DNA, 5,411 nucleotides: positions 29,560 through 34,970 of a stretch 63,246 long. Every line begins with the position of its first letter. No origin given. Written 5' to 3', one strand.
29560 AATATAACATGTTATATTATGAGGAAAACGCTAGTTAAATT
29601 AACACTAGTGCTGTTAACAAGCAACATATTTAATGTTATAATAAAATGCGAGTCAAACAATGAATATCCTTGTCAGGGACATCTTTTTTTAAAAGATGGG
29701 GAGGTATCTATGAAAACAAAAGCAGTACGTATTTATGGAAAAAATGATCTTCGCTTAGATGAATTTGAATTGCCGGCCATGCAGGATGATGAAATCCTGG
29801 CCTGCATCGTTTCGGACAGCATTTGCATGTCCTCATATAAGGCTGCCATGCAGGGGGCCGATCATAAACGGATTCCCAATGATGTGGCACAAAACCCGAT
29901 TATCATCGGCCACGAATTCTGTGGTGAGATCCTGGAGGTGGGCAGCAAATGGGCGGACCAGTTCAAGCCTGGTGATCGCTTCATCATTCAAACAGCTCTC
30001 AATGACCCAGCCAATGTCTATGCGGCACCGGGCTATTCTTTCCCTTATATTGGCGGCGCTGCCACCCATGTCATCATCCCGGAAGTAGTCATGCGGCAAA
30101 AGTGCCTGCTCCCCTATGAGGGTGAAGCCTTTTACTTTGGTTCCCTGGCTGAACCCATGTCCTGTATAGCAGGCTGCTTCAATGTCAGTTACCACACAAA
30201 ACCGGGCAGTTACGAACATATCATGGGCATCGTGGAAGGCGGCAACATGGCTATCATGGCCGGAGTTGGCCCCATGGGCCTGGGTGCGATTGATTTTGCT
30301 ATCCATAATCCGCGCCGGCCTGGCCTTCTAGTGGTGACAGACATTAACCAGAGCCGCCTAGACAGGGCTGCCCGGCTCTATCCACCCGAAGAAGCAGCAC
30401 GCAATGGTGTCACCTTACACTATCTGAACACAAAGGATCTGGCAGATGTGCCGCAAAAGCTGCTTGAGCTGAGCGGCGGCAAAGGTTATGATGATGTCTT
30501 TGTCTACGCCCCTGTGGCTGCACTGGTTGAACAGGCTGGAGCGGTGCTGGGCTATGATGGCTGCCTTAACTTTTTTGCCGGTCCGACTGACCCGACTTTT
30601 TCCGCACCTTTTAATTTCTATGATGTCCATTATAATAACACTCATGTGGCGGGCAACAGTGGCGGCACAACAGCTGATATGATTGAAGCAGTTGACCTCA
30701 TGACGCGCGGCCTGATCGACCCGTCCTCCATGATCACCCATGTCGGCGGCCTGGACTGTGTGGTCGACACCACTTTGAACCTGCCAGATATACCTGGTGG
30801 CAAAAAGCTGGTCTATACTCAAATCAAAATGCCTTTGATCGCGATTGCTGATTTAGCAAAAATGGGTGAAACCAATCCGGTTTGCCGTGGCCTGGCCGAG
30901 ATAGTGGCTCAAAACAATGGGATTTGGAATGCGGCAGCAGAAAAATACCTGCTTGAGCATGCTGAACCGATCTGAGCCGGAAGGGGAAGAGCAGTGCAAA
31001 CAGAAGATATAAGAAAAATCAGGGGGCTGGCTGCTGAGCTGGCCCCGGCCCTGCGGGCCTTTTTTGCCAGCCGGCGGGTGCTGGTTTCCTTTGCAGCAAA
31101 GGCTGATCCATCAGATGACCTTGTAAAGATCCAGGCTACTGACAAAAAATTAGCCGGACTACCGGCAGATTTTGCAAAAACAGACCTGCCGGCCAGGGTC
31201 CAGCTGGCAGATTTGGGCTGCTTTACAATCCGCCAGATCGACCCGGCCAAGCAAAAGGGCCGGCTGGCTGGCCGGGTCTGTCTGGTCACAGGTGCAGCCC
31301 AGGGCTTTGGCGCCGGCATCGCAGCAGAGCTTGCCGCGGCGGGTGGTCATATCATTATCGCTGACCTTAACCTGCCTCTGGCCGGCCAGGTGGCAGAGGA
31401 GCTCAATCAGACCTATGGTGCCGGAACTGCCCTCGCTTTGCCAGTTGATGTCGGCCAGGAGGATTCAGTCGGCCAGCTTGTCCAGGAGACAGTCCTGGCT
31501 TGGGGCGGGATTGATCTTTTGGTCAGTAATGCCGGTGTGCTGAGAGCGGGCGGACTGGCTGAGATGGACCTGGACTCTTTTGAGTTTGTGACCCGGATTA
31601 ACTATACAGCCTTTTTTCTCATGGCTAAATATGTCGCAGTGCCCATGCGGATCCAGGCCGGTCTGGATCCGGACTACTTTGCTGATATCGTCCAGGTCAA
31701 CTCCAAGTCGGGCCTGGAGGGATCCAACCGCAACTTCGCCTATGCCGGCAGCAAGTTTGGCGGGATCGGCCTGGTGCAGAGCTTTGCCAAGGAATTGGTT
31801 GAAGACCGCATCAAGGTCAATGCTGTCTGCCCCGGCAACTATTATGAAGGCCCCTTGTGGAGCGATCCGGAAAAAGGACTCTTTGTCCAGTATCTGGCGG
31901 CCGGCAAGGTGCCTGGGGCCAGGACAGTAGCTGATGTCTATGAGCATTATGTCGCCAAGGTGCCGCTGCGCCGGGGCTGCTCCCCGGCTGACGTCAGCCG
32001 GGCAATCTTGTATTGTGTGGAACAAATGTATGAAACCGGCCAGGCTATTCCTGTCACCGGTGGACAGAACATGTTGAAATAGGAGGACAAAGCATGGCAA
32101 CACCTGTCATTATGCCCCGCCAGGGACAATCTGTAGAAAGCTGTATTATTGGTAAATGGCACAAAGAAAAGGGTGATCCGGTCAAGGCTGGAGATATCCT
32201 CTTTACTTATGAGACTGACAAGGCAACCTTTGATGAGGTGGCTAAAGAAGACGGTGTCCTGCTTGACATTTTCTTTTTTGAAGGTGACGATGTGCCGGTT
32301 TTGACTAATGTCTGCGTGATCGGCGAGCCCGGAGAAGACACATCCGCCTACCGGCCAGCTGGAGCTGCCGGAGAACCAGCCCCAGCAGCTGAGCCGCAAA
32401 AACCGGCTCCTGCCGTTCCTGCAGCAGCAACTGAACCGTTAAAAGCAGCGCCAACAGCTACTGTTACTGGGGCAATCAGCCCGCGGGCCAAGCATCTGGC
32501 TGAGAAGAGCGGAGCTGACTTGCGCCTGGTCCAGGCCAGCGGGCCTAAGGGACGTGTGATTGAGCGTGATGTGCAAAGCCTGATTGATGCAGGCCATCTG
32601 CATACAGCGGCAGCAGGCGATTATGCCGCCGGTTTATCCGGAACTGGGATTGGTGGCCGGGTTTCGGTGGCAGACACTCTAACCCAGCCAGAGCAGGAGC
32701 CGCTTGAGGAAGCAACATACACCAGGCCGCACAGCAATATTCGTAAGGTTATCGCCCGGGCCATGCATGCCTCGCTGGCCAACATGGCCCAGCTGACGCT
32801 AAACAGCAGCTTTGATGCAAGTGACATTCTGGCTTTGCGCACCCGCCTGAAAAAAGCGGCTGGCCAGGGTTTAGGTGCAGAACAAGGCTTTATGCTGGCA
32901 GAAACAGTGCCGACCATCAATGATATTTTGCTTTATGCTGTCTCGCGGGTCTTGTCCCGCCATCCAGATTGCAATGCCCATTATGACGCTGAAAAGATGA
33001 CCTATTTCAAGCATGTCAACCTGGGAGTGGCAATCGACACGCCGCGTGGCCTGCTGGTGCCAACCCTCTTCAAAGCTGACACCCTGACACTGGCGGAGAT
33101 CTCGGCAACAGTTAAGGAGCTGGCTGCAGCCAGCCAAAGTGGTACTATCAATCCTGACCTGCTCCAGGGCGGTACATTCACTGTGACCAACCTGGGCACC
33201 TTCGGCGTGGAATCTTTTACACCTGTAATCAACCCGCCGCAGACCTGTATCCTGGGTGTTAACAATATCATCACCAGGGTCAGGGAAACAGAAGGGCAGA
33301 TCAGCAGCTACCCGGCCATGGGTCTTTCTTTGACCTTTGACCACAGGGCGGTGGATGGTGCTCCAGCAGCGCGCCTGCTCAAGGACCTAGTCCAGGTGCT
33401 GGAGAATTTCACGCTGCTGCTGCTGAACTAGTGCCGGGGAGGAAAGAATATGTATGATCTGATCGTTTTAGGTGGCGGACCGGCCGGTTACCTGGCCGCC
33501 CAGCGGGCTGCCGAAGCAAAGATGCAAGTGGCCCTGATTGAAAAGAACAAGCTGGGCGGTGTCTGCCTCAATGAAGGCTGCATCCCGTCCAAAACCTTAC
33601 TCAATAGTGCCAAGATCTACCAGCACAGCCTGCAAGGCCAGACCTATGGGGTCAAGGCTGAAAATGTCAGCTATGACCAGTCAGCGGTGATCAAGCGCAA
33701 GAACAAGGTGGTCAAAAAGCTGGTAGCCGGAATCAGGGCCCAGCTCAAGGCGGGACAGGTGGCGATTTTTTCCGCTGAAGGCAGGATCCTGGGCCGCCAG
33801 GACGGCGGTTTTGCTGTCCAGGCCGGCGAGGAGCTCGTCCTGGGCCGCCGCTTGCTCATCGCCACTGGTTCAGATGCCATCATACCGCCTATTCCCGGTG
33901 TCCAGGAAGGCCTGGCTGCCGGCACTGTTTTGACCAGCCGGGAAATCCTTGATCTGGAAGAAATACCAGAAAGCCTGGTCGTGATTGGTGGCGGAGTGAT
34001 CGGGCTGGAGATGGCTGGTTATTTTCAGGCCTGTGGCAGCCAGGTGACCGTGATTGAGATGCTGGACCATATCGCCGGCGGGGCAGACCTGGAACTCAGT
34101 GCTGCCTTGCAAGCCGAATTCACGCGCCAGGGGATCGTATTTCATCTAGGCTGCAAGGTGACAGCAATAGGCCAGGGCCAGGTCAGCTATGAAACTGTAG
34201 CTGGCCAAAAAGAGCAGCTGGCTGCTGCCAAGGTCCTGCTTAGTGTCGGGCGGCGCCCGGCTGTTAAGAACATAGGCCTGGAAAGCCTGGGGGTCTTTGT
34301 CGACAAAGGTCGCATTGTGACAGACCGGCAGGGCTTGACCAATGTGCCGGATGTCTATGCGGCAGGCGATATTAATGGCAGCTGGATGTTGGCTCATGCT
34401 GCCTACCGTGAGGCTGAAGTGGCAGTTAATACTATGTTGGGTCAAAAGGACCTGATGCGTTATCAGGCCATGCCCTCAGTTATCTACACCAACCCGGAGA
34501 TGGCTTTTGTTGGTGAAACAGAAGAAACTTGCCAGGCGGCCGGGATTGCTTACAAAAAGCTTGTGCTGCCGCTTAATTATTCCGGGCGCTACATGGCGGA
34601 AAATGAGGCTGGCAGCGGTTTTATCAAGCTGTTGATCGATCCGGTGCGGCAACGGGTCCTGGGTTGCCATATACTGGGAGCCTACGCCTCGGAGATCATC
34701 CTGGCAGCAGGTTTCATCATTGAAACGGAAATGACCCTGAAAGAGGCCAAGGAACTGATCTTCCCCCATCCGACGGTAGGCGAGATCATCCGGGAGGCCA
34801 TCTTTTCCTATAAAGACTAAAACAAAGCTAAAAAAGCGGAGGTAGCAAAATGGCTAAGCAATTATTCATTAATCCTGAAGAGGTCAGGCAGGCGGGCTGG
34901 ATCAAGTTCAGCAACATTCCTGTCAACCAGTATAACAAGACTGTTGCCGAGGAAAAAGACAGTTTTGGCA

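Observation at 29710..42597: One operon joins rhaA/rhaB-type genes to a SorE/SrlD-like redox pair and a lipoyl E1-E2-E3 complex: candidate undescribed 6-deoxyhexose route to acetyl-CoA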

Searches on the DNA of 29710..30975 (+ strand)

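Call 44: search_dna_similar(query=window:29710-30975:+, collection=ecoli_genomes, mode=distant, max_evalue=0.01, max_rows=5)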
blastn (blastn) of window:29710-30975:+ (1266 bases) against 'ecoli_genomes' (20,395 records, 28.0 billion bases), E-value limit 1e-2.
Records with a match: 5422; places in all: 8284; records where one place covers at least 80% of the query: 0.
Genomes with a match: 5421 of 5426; with a place that covers at least 80% of the query: 0. Places per genome that has any: lowest 1, median 2, highest 3. On chromosomes: 8282 places; on plasmids: 2.
Best place of each record, by identity: 60-80% 5422.
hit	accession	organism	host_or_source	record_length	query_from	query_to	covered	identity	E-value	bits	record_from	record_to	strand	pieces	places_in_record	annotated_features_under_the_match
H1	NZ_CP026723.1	Escherichia coli strain 266917_2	Homo sapiens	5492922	780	1250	37%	65.0%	8e-16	95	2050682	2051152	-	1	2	yggP: zinc-binding dehydrogenase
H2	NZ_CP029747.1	Escherichia coli strain 2016C-3878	Homo sapiens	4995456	1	455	36%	66.1%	4e-20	110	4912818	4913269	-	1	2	sorE: L-sorbose 1-phosphate reductase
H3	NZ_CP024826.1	Escherichia coli strain CREC-544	Homo sapiens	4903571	1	455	36%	66.1%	4e-20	110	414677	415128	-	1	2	sorE: L-sorbose 1-phosphate reductase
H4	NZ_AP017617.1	Escherichia coli strain MRY15-117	Bos taurus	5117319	1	455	36%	66.1%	4e-20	110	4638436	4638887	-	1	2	sorE: L-sorbose 1-phosphate reductase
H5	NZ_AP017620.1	Escherichia coli strain MRY15-131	Bos taurus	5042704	1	455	36%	66.1%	4e-20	110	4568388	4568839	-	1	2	sorE: L-sorbose 1-phosphate reductase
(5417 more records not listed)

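Call 45: get_annotated_region(hit=H2, flank=5000)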
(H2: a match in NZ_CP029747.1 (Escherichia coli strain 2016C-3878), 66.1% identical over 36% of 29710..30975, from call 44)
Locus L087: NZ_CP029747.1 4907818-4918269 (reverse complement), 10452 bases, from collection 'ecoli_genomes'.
description: Escherichia coli strain 2016C-3878 chromosome, complete genome
organism: Escherichia coli strain 2016C-3878 (NCBI taxid 562)
replicon: chromosome; assembly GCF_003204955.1
host: Homo sapiens; source: Rectal swab; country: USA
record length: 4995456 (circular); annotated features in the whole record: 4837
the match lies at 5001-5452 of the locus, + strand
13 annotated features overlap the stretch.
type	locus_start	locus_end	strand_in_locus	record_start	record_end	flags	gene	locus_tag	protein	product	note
CDS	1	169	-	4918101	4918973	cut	rluF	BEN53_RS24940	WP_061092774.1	23S rRNA pseudouridine(2604) synthase RluF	-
CDS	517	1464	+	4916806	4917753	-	-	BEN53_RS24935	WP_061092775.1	sugar-binding transcriptional regulator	-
CDS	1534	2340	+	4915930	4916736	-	-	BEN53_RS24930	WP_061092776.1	SDR family oxidoreductase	-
CDS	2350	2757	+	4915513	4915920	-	-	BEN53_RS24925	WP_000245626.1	mannose/fructose/sorbose PTS transporter subunit IIA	-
CDS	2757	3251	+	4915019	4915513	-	-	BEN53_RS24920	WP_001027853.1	PTS system mannose/fructose/N-acetylgalactosamine-transporter subunit IIB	-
CDS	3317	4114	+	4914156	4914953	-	-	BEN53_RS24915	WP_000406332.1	PTS mannose/fructose/sorbose transporter subunit IIC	-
CDS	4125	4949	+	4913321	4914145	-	-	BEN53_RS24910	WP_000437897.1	PTS system mannose/fructose/sorbose family transporter subunit IID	-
CDS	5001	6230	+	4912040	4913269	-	sorE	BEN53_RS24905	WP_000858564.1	L-sorbose 1-phosphate reductase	-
CDS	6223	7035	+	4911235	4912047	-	-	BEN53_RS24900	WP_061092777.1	shikimate 5-dehydrogenase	-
CDS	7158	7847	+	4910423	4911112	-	pepE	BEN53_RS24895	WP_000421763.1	dipeptidase PepE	-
CDS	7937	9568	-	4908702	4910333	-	yjbB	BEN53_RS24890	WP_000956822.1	Na/Pi cotransporter family protein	-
CDS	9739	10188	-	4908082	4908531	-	-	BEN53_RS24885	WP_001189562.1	hypothetical protein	-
CDS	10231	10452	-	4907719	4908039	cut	-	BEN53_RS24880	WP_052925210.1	hypothetical protein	-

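Call 46: get_annotated_region(hit=H1, flank=4000)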
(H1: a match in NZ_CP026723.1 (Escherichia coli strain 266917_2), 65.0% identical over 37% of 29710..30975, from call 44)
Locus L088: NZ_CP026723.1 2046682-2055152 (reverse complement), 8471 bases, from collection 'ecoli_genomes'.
description: Escherichia coli strain 266917_2 chromosome, complete genome
organism: Escherichia coli strain 266917_2 (NCBI taxid 562)
replicon: chromosome; assembly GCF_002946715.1
host: Homo sapiens; source: feces; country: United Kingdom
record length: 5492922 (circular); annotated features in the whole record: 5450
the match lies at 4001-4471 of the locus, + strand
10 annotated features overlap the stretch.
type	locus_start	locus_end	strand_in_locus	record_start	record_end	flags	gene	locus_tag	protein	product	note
CDS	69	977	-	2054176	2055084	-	-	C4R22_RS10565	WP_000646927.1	prohibitin family protein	-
CDS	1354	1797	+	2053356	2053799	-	cmtB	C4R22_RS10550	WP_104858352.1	PTS mannitol transporter subunit IIA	-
CDS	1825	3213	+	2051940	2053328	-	cmtA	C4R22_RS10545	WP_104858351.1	PTS mannitol transporter subunit IICB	-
CDS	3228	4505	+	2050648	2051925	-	yggP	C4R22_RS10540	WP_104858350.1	zinc-binding dehydrogenase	-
CDS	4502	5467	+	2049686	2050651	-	glpX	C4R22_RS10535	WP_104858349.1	class II fructose-bisphosphatase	-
CDS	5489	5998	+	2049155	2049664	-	fumE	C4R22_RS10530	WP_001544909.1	fumarase E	-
CDS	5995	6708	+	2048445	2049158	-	-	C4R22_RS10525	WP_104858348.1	nucleoside/nucleotide kinase family protein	-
CDS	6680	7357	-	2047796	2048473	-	-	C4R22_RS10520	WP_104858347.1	ABC transporter ATP-binding protein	-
CDS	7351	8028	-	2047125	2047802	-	-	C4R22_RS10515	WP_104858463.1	ABC transporter ATP-binding protein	-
CDS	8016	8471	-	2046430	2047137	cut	-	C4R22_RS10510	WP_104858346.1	energy-coupling factor transporter transmembrane component T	-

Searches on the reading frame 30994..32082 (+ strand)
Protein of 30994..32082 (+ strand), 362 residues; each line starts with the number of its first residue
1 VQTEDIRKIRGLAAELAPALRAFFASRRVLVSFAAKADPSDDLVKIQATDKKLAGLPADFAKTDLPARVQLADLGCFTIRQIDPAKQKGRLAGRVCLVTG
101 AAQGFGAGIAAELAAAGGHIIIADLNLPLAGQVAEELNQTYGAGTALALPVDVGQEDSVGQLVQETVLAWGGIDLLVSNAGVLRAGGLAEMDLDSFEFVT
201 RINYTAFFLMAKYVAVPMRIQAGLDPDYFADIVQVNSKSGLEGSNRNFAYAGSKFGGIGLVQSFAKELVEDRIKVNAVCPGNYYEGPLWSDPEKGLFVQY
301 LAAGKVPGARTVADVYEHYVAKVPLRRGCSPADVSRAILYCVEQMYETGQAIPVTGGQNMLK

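Call 5: search_protein_families(library=pfam, proteins=[window:30994-32082:+], max_evalue=0.01)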
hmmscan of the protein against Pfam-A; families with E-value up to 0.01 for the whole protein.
window:30994-32082:+ (362 aa): 3 families
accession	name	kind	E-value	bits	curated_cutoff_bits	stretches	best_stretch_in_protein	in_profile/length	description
PF00106.31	adh_short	-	1.3e-40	139.5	26.6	1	95-282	2-181/195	short chain dehydrogenase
PF13561.12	adh_short_C2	-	2.4e-37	129.2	27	1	100-281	1-174/236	Enoyl-(Acyl carrier protein) reductase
PF08659.16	KR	-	3.5e-05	24.2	22.6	1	96-201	3-110/180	KR domain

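Call 6: search_protein_families(library=ncbifam, proteins=[window:30994-32082:+], max_evalue=0.001)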
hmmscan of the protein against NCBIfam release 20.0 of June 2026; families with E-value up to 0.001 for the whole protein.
window:30994-32082:+ (362 aa): 214 families (the best 25 are shown)
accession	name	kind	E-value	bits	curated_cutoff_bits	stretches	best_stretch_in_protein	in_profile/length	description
NF009050.0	PRK12384.1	equivalog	4.2e-63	213.4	307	1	94-360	3-258/259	sorbitol-6-phosphate dehydrogenase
NF005559.1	PRK07231.1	subfamily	1.8e-43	148.8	215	1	90-358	1-247/249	glucose 1-dehydrogenase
TIGR02632.1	RhaD_aldol-ADH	equivalog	4.1e-43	147.7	567.75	1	87-358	408-670/676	bifunctional rhamnulose-1-phosphate aldolase/short-chain dehydrogenase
NF004198.0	PRK05653.1-3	equivalog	1.9e-40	138.9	296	1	90-282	4-188/248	3-oxoacyl-ACP reductase FabG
NF009093.0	PRK12429.1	subfamily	7.3e-38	130.3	258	1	91-357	3-255/259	3-hydroxybutyrate dehydrogenase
NF006189.0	PRK08324.1-3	equivalog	2.3e-37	128.7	634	1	89-358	434-695/701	bifunctional rhamnulose-1-phosphate aldolase/short-chain dehydrogenase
NF006190.0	PRK08324.1-4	equivalog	1.1e-36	126.2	1014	1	88-357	422-682/689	bifunctional aldolase/short-chain dehydrogenase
TIGR01830.1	3oxo_ACP_reduc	equivalog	1.6e-36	126.2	297.75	1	96-281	1-179/239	3-oxoacyl-[acyl-carrier-protein] reductase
NF009466.0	PRK12826.1-2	subfamily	5e-36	124.4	222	1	94-360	4-246/248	3-oxoacyl-ACP reductase FabG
NF004791.0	PRK06138.1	equivalog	9.7e-36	123.3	312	1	90-358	2-249/252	SDR family oxidoreductase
TIGR03971.1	SDR_subfam_1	subfamily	9e-35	120.3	300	1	91-359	1-269/271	mycofactocin-coupled SDR family oxidoreductase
NF052558.1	MBtsdlDhBudC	equivalog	1.3e-34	119.9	270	1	92-281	2-180/250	meso-2,3-butanediol dehydrogenase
NF009468.0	PRK12826.1-4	equivalog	1.8e-34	119.6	318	1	90-283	4-190/256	SDR family oxidoreductase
NF053702.1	TrHdxCHCADhChcB1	equivalog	3e-34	118.5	400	1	90-295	1-199/250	trans-4-hydroxycyclohexanecarboxylate dehydrogenase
TIGR01963.1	PHB_DH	subfamily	8.1e-34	117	307.05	1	94-357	2-251/255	3-hydroxybutyrate dehydrogenase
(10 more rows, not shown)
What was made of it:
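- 30994..32082 (+): g2: SDR (362 aa) with a ~90-aa N-terminal extension; SrlD/RhaW-like. NF009050 sorbitol-6-P DH 213 bits (cutoff 307); TIGR02632 C-terminal half 148 bits (call 6).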

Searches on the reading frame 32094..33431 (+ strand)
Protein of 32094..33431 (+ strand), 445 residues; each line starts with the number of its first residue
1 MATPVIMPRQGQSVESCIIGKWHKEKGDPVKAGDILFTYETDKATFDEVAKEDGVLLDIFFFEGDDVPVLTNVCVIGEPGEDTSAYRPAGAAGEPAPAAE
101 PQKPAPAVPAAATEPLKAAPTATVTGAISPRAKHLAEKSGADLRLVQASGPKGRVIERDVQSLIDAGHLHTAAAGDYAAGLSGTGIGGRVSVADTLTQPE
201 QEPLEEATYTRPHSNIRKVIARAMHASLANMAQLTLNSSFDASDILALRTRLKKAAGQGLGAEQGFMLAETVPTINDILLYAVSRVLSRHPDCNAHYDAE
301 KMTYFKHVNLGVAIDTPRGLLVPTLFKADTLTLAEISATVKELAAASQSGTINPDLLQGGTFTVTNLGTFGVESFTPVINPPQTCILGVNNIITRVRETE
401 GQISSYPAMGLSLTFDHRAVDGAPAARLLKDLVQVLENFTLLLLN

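Call 5: search_protein_families(library=pfam, proteins=[window:32094-33431:+], max_evalue=0.01)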
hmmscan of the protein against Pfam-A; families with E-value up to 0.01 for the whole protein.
window:32094-33431:+ (445 aa): 3 families
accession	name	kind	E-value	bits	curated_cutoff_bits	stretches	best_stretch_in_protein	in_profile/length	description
PF00198.28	2-oxoacid_dh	-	1.8e-69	234.2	23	1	208-444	4-232/232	2-oxoacid dehydrogenases acyltransferase (catalytic domain)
PF02817.22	E3_binding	-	7e-12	45.8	23.7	1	128-161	3-36/36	e3 binding domain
PF00364.28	Biotin_lipoyl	-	1.1e-10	41.6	22.1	1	5-72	3-69/73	Biotin-requiring enzyme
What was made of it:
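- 32094..33431 (+): g3: E2 dihydrolipoyl acyltransferase (lipoyl domain, E3-binding domain, catalytic domain with DHRxxDG). Pfam (call 5).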

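Call 6: search_protein_families(library=ncbifam, proteins=[window:32094-33431:+], max_evalue=0.001)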
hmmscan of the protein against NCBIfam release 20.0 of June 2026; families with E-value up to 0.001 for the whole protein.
window:32094-33431:+ (445 aa): 11 families
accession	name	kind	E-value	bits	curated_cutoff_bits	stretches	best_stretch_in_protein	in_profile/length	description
TIGR01349.1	PDHac_trf_mito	equivalog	4.2e-80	270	445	1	5-444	2-437/437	pyruvate dehydrogenase complex dihydrolipoamide acetyltransferase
NF008814.0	PRK11854.1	equivalog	8.5e-72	242.5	722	1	4-442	209-635/637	pyruvate dehydrogenase complex dihydrolipoyllysine-residue acetyltransferase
NF004309.0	PRK05704.1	equivalog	4.9e-67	227.1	449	1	2-445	2-407/408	2-oxoglutarate dehydrogenase complex dihydrolipoyllysine-residue succinyltransferase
TIGR02927.1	SucB_Actino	equivalog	5.4e-67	226.9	423.45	2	117-438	257-570/579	2-oxoglutarate dehydrogenase, E2 component, dihydrolipoamide succinyltransferase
TIGR01347.1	sucB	equivalog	6.2e-65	220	378.65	1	5-444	3-402/404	dihydrolipoyllysine-residue succinyltransferase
TIGR01348.1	PDHac_trf_long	equivalog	6.2e-59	200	552.1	1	26-444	178-587/587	dihydrolipoyllysine-residue acetyltransferase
NF011416.0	PRK14843.1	equivalog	2.6e-47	161.4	429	1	127-442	50-345/347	dihydrolipoamide acetyltransferase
NF008815.0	PRK11857.1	equivalog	9.3e-46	156.7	378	1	128-442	6-305/308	dihydrolipoamide acetyltransferase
NF008907.0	PRK12270.1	equivalog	8e-18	63.6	878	1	276-437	186-362/1241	multifunctional oxoglutarate decarboxylase/oxoglutarate dehydrogenase thiamine pyrophosphate-binding subunit/dihydrolipoyllysine-residue suc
NF011457.0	PRK14875.1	equivalog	1.1e-15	57.4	307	1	1-164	2-126/372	acetoin dehydrogenase dihydrolipoyllysine-residue acetyltransferase subunit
NF008854.0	PRK11892.1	equivalog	3.1e-15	55.8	454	1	1-119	1-122/464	pyruvate dehydrogenase complex E1 component subunit beta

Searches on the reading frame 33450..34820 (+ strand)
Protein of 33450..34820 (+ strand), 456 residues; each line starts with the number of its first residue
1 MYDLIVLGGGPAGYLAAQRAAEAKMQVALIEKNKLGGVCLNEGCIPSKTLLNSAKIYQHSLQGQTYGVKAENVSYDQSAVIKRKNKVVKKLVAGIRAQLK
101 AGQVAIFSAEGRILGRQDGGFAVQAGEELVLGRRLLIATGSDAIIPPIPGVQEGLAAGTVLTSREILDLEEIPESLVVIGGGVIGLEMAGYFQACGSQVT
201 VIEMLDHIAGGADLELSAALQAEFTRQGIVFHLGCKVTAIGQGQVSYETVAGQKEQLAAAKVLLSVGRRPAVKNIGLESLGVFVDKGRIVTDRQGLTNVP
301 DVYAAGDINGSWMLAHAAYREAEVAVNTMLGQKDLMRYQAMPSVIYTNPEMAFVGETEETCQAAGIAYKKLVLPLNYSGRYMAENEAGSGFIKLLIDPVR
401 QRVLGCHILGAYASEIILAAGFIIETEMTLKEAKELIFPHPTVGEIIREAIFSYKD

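Call 5: search_protein_families(library=pfam, proteins=[window:33450-34820:+], max_evalue=0.01)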
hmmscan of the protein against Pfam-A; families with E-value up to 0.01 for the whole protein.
window:33450-34820:+ (456 aa): 16 families
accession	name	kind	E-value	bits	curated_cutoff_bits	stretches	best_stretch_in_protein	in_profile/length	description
PF07992.20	Pyr_redox_2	-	2e-69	234.6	26.1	1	2-322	1-291/291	Pyridine nucleotide-disulphide oxidoreductase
PF02852.28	Pyr_redox_dim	-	7.3e-27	94.2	25.3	1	341-450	1-109/110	Pyridine nucleotide-disulphide oxidoreductase, dimerisation domain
PF00070.33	Pyr_redox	-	2e-21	76.7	22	1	176-245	2-71/82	Pyridine nucleotide-disulphide oxidoreductase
PF13738.12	Pyr_redox_3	-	2e-11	44.1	30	1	5-306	1-305/305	Pyridine nucleotide-disulphide oxidoreductase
PF03486.20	HI0933_like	-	9.1e-09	35.5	50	1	3-34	2-33/244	HI0933-like protein Rossmann domain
PF13450.12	NAD_binding_8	-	9.4e-09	35.9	21.9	1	6-40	1-36/68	NAD(P)-binding Rossmann-like domain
PF01134.28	GIDA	-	1e-06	28.6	22.1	1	3-51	1-47/391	Glucose inhibited division protein A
PF01266.30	DAO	-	1.8e-06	28.2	27.9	1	3-36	1-35/353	FAD dependent oxidoreductase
PF12831.13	FAD_oxidored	-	2.8e-06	27.4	27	1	3-51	1-50/416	FAD dependent oxidoreductase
PF00890.30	FAD_binding_2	-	2.9e-05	23.9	20.4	1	3-34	1-32/414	FAD binding domain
PF04820.20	Trp_halogenase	-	0.00015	21.2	21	1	4-49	2-51/458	Tryptophan halogenase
PF01946.23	Thi4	-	0.00022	21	26.2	0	3-37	19-55/235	Thi4 family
PF01262.27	AlaDh_PNT_C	-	0.00059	19.8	23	0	175-204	30-59/214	Alanine dehydrogenase/PNT, C-terminal domain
PF02254.24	TrkA_N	-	0.00068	20.4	23.8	0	177-227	2-52/116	TrkA-N domain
PF05834.18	Lycopene_cycl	-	0.00097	18.8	23.4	0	3-32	1-32/380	Lycopene cyclase protein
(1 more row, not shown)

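Call 6: search_protein_families(library=ncbifam, proteins=[window:33450-34820:+], max_evalue=0.001)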
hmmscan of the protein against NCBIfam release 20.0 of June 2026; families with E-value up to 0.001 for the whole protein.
window:33450-34820:+ (456 aa): 73 families (the best 25 are shown)
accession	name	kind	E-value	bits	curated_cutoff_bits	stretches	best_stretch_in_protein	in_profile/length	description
TIGR01350.1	lipoamide_DH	equivalog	1.6e-138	462.3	408.8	1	1-452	1-452/461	dihydrolipoyl dehydrogenase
NF004945.0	PRK06292.2-3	equivalog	5.2e-92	309.2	494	1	2-447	4-445/457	dihydrolipoyl dehydrogenase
TIGR02053.1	MerA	equivalog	2e-90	304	454.45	1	2-454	1-453/465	mercury(II) reductase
NF004991.0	PRK06370.1-3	subfamily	3.5e-87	293.1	620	1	1-454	35-487/509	FAD-containing oxidoreductase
NF004943.0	PRK06292.2-1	equivalog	6.6e-86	288.9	432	1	2-453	4-454/456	dihydrolipoyl dehydrogenase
NF004992.0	PRK06370.1-4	equivalog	4.3e-80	269.4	629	1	2-448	5-449/459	FAD-containing oxidoreductase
NF003585.0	PRK05249.1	equivalog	7.7e-80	268.7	465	1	2-450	7-453/464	Si-specific NAD(P)(+) transhydrogenase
NF004947.0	PRK06292.2-5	equivalog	6e-79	266.1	592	1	2-453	4-457/474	dihydrolipoyl dehydrogenase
NF004776.0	PRK06116.1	equivalog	1.4e-74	251.7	480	1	2-445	5-444/450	glutathione-disulfide reductase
NF004946.0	PRK06292.2-4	subfamily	2e-74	251.1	634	1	2-451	4-467/487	dihydrolipoyl dehydrogenase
NF005883.0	PRK07845.1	equivalog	5.3e-71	240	479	1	3-450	4-455/466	NAD(P)H-quinone dehydrogenase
NF005884.0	PRK07846.1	equivalog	8e-70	235.7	501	1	2-453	4-450/454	mycothione reductase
TIGR01424.1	gluta_reduc_2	equivalog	1.1e-66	225.2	606.05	1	2-445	3-440/446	glutathione-disulfide reductase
NF010311.1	PRK13748.1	subfamily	1.4e-66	225.5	600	1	4-448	100-542/560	mercury(II) reductase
NF004944.0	PRK06292.2-2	equivalog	3e-64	217.4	619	1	2-451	4-449/460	dihydrolipoyl dehydrogenase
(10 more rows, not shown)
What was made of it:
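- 33450..34820 (+): g4: E3 dihydrolipoyl dehydrogenase. TIGR01350 462 bits, above the 409 cutoff (call 6).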
